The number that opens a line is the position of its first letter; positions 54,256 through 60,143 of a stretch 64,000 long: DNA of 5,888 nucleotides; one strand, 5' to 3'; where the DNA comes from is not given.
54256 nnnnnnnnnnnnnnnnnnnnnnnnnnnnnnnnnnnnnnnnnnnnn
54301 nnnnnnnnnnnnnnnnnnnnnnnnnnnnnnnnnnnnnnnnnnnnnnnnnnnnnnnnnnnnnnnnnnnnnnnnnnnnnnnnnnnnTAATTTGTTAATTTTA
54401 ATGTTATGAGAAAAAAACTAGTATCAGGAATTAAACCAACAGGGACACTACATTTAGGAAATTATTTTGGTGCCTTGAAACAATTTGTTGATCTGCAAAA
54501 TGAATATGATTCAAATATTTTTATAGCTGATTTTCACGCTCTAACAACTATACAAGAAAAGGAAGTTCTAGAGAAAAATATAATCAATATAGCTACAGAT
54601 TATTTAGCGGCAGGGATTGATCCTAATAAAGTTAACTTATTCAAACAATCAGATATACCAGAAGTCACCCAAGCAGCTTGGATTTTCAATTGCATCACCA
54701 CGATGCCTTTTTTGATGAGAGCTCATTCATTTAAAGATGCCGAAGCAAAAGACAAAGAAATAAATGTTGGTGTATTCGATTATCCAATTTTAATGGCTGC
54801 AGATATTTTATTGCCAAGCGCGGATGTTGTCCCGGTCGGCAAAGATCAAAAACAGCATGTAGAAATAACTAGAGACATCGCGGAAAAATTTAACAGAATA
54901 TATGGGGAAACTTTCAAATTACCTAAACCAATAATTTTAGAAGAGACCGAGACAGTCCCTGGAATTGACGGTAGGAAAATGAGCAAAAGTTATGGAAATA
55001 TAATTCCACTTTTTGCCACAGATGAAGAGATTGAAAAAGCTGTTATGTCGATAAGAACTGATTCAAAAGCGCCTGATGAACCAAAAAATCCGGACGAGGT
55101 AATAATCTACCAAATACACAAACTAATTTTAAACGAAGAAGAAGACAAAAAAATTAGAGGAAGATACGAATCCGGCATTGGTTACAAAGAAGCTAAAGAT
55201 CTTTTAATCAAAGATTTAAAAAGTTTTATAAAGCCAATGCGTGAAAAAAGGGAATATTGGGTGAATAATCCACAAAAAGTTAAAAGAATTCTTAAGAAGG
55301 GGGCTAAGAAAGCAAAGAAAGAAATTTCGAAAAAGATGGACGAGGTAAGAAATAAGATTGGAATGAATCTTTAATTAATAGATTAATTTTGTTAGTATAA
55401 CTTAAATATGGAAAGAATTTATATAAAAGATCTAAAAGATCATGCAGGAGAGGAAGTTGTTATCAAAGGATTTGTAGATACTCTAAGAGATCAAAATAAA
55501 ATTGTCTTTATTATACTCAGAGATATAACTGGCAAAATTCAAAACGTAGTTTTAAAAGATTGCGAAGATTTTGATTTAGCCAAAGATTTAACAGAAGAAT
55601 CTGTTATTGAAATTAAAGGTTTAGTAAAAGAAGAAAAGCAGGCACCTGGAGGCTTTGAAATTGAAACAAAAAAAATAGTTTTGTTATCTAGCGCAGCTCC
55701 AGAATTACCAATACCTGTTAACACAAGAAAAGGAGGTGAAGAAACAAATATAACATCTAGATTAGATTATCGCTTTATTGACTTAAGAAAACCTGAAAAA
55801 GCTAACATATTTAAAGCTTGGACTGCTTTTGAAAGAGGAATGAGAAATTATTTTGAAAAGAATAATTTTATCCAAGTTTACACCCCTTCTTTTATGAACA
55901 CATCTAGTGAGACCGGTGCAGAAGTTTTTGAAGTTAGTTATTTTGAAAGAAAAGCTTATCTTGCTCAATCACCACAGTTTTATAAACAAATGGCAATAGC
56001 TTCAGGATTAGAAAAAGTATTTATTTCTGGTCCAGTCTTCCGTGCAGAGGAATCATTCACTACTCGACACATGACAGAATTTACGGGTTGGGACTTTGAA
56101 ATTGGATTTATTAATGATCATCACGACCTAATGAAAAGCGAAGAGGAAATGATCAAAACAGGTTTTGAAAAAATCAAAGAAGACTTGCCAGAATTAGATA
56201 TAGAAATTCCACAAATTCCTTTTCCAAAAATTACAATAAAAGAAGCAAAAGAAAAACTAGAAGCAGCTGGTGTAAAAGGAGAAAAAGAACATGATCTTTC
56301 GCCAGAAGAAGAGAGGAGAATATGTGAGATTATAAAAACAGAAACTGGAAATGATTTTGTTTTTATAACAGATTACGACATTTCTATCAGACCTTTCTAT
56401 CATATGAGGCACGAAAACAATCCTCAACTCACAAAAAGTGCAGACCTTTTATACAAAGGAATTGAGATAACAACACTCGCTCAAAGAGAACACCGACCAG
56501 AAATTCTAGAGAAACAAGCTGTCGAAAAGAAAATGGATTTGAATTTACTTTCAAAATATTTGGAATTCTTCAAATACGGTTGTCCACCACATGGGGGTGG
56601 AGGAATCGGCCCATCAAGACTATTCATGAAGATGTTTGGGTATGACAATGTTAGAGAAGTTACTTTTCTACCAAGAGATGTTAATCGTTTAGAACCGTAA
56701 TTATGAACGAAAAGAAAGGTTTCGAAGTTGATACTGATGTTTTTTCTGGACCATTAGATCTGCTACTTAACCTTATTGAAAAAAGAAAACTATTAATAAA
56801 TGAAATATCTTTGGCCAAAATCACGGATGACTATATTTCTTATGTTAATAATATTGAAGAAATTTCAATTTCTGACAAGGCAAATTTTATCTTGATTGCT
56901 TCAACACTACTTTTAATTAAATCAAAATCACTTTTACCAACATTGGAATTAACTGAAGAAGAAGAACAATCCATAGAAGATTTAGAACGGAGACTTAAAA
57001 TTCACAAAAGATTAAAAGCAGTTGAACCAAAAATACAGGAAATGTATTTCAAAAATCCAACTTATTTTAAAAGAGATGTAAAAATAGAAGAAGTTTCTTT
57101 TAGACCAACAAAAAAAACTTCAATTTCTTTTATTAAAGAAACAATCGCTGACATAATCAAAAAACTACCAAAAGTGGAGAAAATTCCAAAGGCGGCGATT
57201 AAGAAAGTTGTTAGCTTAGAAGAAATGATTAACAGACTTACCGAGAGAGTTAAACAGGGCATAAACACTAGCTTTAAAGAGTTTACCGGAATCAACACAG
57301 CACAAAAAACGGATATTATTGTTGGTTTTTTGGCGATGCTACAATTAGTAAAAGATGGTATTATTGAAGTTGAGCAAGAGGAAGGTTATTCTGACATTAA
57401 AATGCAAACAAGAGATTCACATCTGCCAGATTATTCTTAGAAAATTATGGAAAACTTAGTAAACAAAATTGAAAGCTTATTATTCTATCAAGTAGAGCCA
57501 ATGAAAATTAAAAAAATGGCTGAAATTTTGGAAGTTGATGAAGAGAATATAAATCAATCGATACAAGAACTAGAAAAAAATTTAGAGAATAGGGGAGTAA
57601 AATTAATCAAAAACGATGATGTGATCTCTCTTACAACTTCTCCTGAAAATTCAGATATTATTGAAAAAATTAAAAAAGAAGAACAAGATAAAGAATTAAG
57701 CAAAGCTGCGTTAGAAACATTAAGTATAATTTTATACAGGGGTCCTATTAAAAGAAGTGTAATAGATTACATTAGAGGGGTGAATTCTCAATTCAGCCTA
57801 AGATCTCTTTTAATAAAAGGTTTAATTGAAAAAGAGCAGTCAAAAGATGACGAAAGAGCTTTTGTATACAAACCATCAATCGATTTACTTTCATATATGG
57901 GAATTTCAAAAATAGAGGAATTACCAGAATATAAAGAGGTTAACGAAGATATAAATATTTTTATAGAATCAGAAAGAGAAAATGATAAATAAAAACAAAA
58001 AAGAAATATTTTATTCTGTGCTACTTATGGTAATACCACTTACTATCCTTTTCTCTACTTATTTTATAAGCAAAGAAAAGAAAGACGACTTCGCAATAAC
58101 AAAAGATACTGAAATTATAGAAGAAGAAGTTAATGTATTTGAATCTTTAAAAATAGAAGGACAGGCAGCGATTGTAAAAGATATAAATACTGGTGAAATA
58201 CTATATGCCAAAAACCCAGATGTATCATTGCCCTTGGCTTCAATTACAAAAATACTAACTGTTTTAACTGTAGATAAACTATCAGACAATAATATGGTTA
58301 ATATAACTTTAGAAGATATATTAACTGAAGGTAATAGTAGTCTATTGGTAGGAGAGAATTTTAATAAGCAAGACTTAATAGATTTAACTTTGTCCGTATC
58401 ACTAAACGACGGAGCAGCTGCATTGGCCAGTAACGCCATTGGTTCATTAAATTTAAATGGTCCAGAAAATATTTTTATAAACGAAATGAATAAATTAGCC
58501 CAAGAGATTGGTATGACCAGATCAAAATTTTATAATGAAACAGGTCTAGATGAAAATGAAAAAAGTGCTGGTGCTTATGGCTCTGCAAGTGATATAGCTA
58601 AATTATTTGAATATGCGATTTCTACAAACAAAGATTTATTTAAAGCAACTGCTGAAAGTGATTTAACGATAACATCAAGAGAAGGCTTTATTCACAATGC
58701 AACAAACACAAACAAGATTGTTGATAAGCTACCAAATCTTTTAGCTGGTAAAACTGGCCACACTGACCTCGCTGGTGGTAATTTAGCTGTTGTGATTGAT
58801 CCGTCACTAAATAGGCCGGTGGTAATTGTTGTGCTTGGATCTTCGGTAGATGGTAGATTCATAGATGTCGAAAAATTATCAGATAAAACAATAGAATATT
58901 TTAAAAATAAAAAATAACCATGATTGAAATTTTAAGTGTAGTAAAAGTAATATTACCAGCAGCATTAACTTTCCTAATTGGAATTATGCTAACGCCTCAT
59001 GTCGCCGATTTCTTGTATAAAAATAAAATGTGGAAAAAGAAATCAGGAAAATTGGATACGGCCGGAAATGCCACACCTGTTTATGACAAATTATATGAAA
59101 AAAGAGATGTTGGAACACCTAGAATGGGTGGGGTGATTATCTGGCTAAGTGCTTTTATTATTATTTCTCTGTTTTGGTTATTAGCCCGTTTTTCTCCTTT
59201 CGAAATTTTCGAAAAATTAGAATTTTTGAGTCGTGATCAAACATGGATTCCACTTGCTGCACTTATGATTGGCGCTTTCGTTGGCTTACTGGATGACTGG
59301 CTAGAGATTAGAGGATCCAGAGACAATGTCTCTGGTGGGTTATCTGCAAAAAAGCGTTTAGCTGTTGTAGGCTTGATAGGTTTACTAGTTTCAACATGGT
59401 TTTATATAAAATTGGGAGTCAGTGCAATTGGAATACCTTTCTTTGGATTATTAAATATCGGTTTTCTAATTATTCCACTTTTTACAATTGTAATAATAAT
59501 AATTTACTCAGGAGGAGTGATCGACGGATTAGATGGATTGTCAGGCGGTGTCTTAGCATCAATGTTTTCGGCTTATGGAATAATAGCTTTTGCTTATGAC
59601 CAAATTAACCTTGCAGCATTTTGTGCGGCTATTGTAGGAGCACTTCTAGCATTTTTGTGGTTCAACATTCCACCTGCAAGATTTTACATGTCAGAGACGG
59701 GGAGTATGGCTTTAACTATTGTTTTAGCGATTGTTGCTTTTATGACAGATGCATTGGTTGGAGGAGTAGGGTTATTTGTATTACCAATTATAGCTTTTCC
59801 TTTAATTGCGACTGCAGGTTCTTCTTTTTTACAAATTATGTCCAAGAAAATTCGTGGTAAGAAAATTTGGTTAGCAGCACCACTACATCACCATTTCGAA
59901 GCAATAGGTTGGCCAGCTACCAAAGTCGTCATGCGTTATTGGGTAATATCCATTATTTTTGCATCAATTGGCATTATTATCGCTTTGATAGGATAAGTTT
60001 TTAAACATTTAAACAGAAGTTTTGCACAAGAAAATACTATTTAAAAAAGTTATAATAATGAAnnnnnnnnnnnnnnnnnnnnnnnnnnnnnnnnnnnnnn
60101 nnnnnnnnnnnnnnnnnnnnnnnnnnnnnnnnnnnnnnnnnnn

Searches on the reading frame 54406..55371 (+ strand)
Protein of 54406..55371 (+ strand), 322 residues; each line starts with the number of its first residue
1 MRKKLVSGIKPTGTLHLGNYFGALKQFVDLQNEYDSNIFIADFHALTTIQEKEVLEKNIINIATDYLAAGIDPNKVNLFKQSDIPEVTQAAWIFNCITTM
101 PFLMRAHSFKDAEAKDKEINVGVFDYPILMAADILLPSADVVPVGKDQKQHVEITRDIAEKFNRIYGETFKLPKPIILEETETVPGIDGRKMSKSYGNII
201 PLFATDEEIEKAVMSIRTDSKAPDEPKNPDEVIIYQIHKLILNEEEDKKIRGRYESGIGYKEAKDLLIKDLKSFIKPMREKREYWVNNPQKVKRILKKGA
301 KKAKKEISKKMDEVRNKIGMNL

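Call 40: search_protein_families(library=pfam, proteins=[window:54406-55371:+], max_evalue=0.0001)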
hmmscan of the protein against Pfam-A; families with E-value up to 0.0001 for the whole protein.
window:54406-55371:+ (322 aa): 1 family
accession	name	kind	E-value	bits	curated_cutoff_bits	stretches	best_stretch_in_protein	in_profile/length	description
PF00579.31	tRNA-synt_1b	-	1.1e-60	206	21.1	1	4-269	7-285/292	tRNA synthetases class I (W and Y)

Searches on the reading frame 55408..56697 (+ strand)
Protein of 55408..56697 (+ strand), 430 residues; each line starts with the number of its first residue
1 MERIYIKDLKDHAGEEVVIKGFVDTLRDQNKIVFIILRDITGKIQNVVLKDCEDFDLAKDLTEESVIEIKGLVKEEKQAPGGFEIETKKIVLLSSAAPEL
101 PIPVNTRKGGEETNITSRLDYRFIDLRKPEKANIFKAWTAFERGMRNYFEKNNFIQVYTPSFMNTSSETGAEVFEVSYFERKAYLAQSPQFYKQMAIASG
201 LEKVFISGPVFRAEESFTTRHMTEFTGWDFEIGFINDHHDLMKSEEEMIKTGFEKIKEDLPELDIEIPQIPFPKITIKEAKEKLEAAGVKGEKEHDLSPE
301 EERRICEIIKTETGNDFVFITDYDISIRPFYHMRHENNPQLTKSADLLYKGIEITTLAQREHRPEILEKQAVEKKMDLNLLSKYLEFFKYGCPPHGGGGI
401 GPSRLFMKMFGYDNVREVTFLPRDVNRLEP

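Call 40: search_protein_families(library=pfam, proteins=[window:55408-56697:+], max_evalue=0.0001)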
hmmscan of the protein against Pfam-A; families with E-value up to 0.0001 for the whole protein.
window:55408-56697:+ (430 aa): 2 families
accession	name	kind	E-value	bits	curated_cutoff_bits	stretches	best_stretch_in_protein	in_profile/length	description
PF00152.25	tRNA-synt_2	-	5.4e-76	256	25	1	116-424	3-307/308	tRNA synthetases class II (D, K and N)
PF01336.31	tRNA_anti-codon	-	2.5e-12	47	27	1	17-93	1-75/75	OB-fold nucleic acid binding domain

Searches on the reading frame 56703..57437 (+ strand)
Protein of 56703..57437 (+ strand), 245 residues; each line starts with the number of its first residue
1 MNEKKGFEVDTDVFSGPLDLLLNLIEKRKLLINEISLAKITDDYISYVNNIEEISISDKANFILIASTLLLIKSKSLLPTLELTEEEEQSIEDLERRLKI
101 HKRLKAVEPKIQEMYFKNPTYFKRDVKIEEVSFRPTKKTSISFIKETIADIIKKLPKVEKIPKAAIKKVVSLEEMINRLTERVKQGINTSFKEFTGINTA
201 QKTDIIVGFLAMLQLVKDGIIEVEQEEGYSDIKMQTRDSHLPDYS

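Call 40: search_protein_families(library=pfam, proteins=[window:56703-57437:+], max_evalue=0.0001)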
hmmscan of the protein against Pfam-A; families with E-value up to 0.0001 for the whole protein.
window:56703-57437:+ (245 aa): 1 family
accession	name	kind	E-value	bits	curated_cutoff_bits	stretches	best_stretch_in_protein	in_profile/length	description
PF02616.19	SMC_ScpA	-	3.1e-22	80.1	24.6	1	24-235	1-230/232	Segregation and condensation protein ScpA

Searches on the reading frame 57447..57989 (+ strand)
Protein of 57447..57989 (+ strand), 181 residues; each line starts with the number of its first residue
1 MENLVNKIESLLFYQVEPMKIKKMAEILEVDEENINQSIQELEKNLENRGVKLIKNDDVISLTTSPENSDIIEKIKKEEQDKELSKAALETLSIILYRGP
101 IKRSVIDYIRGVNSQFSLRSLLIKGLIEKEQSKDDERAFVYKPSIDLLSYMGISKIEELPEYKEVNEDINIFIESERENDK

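Call 40: search_protein_families(library=pfam, proteins=[window:57447-57989:+], max_evalue=0.0001)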
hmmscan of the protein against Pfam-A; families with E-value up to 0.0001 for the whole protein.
window:57447-57989:+ (181 aa): 2 families
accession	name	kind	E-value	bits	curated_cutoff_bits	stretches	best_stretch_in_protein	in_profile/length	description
PF04079.22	SMC_ScpB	-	1.6e-40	138.8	27.4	1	7-161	2-159/160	Segregation and condensation complex subunit ScpB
PF01047.28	MarR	-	1.9e-05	24.9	24.6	0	118-138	38-58/59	MarR family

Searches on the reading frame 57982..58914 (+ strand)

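Call 40: search_protein_families(library=pfam, proteins=[window:57982-58914:+], max_evalue=0.0001)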
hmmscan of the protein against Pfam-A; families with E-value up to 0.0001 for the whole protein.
window:57982-58914:+ (311 aa): 2 families
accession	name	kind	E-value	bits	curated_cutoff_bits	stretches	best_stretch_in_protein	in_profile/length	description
PF00768.25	Peptidase_S11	-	4.2e-36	125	27.6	1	55-287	7-237/239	D-alanyl-D-alanine carboxypeptidase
PF13354.11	Beta-lactamase2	-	3.7e-05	23.6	22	0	64-285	3-213/214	Beta-lactamase enzyme family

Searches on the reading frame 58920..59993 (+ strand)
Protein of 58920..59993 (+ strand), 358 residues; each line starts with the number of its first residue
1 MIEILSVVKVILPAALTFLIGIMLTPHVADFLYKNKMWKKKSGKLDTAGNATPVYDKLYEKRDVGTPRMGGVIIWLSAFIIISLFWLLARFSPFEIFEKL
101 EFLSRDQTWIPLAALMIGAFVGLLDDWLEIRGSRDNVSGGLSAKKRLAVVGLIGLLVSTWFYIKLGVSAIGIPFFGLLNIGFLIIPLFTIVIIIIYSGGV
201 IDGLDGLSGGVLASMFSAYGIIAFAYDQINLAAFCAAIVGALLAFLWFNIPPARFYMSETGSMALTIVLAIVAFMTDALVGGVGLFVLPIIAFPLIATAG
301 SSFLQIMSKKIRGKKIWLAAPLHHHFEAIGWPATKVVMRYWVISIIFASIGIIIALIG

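Call 40: search_protein_families(library=pfam, proteins=[window:58920-59993:+], max_evalue=0.0001)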
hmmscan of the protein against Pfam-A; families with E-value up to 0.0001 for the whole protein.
window:58920-59993:+ (358 aa): 1 family
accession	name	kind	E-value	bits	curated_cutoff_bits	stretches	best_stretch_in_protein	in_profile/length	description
PF00953.26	Glycos_transf_4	-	2.4e-22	80.1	27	1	110-275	3-158/160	Glycosyl transferase family 4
